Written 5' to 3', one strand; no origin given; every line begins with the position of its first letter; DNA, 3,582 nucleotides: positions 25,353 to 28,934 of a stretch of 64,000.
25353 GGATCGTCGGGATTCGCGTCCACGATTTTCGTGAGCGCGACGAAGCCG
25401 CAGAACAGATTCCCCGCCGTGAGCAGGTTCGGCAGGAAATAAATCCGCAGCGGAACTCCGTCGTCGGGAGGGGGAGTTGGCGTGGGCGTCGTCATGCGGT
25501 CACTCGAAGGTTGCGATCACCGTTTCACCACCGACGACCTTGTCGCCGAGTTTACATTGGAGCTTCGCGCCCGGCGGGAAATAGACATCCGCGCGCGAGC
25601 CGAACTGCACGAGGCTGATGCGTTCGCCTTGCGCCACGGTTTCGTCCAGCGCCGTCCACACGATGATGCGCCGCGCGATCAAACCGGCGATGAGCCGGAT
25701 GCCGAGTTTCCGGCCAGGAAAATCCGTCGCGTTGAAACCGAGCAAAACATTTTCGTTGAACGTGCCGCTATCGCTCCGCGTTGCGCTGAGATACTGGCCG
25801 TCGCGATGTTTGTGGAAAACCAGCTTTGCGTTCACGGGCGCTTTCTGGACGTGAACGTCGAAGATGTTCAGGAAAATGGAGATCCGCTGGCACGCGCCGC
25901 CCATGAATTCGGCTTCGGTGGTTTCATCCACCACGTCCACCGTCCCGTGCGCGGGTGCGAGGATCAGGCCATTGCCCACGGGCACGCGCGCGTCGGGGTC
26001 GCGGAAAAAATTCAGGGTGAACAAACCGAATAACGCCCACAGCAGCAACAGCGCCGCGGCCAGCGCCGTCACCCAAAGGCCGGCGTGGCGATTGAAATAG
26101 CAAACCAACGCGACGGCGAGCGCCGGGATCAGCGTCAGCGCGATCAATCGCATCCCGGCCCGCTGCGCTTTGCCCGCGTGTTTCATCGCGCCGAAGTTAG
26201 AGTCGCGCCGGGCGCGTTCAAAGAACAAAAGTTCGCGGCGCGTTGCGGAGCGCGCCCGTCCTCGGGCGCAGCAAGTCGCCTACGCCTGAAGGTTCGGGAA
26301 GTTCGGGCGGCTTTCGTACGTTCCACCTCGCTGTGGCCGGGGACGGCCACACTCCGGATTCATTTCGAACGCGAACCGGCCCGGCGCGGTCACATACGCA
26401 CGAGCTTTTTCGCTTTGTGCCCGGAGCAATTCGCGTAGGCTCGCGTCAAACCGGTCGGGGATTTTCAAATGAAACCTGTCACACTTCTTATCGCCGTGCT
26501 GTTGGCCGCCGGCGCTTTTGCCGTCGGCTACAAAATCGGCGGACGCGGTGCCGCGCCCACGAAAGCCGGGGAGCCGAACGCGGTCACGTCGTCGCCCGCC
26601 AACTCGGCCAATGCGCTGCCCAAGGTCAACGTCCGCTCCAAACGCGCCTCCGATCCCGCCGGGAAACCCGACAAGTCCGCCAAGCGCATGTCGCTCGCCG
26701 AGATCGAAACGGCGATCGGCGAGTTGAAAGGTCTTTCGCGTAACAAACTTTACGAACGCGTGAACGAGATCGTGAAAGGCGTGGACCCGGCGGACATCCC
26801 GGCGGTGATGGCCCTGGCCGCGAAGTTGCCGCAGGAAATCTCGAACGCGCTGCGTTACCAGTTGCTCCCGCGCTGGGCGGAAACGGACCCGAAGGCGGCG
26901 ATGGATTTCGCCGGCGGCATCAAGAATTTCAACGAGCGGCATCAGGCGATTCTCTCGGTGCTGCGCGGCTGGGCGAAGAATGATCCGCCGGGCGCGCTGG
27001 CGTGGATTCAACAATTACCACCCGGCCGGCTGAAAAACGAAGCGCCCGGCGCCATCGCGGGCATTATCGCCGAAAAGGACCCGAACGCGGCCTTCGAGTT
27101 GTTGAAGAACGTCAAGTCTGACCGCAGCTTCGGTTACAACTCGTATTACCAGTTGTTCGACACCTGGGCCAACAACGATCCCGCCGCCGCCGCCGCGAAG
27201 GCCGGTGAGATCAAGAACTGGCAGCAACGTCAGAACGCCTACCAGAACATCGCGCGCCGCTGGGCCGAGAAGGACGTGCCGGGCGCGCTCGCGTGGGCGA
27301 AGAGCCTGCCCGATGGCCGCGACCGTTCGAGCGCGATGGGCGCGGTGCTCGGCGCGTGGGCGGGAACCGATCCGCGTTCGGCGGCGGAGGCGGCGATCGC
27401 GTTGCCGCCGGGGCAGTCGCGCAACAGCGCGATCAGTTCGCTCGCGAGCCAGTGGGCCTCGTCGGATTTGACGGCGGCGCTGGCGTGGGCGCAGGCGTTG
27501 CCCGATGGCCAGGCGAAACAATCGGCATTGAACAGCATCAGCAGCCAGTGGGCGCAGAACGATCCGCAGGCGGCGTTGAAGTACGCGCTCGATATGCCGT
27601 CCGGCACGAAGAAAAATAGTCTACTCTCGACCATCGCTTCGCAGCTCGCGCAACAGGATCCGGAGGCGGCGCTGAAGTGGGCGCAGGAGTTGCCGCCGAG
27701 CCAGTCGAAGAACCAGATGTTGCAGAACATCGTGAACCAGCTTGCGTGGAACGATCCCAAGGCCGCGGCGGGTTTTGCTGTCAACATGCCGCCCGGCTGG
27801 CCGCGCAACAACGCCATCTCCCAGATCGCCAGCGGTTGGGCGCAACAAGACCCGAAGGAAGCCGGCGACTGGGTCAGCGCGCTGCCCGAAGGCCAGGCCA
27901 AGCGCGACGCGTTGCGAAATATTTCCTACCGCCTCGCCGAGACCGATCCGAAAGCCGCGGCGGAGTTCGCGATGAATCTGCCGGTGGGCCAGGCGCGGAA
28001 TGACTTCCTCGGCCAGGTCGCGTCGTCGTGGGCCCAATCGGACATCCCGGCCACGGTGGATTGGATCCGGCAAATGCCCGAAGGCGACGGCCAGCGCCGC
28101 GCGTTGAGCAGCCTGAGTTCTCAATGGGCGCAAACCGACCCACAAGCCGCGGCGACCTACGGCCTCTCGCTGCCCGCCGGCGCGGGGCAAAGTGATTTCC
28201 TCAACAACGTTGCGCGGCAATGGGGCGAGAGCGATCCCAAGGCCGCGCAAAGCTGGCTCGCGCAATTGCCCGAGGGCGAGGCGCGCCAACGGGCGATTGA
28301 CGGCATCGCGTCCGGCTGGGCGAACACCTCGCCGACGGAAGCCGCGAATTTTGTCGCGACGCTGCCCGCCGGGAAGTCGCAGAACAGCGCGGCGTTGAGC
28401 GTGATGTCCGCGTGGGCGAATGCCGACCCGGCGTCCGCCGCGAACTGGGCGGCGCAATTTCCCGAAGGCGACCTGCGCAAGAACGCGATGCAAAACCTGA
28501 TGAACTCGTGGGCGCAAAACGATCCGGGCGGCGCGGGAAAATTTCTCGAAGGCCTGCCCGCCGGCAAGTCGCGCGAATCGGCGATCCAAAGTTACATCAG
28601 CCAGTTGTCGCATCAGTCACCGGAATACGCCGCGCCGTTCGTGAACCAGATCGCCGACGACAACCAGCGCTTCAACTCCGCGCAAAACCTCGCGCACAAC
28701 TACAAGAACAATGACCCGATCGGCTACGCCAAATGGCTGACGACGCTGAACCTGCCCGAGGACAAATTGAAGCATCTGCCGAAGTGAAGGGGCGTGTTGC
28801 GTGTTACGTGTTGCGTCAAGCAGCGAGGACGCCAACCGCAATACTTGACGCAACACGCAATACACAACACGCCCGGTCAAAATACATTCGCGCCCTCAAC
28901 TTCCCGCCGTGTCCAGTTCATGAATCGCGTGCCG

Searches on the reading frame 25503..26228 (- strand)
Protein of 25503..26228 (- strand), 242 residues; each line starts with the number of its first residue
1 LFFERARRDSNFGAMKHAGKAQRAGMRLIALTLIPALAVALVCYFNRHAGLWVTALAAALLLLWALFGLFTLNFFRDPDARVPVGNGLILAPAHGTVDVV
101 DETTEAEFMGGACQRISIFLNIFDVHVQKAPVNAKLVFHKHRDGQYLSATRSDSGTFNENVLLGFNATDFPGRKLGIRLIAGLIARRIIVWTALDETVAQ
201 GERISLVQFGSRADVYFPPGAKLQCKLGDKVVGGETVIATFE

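Call 51: search_protein_families(library=pfam, proteins=[window:25503-26228:-], max_evalue=0.001)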
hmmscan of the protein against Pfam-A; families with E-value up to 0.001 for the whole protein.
window:25503-26228:- (242 aa): 1 family
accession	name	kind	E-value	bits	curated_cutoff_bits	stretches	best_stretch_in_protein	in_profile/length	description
PF02666.20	PS_Dcarbxylase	-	3.7e-30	105.5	22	1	67-239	1-198/198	Phosphatidylserine decarboxylase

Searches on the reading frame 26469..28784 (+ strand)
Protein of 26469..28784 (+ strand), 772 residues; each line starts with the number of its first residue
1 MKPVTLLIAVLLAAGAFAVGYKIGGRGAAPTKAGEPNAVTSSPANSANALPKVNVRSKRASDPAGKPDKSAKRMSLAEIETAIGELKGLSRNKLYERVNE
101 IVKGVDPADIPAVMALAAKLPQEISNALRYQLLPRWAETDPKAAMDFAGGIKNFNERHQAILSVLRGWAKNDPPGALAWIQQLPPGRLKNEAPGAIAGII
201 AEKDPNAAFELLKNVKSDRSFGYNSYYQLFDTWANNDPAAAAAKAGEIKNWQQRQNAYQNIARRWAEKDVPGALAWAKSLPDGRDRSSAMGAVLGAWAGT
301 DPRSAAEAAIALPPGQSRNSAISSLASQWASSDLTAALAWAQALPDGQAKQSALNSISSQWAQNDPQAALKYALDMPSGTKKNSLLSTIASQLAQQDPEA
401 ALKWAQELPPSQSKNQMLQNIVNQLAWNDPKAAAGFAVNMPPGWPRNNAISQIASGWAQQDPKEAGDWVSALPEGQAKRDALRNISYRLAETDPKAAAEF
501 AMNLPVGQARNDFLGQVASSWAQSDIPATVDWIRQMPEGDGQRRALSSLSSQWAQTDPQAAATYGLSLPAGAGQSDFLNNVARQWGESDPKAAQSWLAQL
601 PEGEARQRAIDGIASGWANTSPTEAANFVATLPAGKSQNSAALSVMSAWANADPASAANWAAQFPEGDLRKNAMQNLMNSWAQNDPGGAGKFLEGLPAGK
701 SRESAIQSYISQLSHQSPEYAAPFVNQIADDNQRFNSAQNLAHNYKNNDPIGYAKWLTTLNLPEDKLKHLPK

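Call 51: search_protein_families(library=pfam, proteins=[window:26469-28784:+], max_evalue=0.001)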
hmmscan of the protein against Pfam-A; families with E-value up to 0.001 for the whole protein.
window:26469-28784:+ (772 aa): 3 families
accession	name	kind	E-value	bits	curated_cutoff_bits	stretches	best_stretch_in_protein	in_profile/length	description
PF11239.13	DUF3040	-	0.00019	22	24.7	0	411-441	4-34/84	Protein of unknown function (DUF3040)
PF13934.12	ELYS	-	0.00039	20.8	28.8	0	360-425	127-188/220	Nuclear pore complex assembly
PF13925.11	Katanin_con80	-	0.0005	20.7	27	0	351-396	14-54/160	con80 domain of Katanin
